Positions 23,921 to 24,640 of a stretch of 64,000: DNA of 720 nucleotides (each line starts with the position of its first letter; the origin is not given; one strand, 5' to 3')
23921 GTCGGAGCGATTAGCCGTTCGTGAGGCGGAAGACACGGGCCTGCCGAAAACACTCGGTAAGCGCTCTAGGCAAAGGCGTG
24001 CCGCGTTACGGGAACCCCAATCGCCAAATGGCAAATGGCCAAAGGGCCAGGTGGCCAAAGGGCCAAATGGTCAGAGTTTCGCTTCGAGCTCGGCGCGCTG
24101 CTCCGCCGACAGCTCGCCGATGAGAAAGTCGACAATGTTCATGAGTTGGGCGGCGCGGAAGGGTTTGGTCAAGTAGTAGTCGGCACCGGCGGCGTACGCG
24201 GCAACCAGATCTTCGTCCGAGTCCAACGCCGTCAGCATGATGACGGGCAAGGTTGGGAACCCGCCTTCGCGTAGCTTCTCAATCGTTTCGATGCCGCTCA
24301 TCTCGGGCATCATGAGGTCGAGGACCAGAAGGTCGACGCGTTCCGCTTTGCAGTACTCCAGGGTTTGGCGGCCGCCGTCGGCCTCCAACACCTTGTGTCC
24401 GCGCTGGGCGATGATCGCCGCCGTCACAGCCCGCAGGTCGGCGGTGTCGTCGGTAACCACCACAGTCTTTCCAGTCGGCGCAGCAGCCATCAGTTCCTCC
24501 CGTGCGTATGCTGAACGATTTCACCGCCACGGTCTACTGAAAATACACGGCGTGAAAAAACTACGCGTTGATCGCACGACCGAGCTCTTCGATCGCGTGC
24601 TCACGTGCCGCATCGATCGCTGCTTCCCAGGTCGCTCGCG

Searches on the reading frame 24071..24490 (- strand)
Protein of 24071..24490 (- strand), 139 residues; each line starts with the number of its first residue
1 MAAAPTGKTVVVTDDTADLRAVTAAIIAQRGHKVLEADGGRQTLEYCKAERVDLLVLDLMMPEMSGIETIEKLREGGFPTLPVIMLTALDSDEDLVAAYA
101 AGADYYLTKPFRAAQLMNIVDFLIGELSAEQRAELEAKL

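Call 13: find_encoding_contigs(protein=window:24071-24490:-, flank=10000, max_places=10)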
Protein window:24071-24490:- (139 aa): no gene with exactly this product is on record in the collection.

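Call 32: search_protein_families(library=pfam, proteins=[window:24071-24490:-])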
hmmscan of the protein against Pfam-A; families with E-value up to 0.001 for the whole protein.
window:24071-24490:- (139 aa): 1 family
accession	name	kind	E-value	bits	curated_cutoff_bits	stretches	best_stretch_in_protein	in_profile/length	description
PF00072.30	Response_reg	-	5.3e-29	101.1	30.2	1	10-120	1-110/111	Response regulator receiver domain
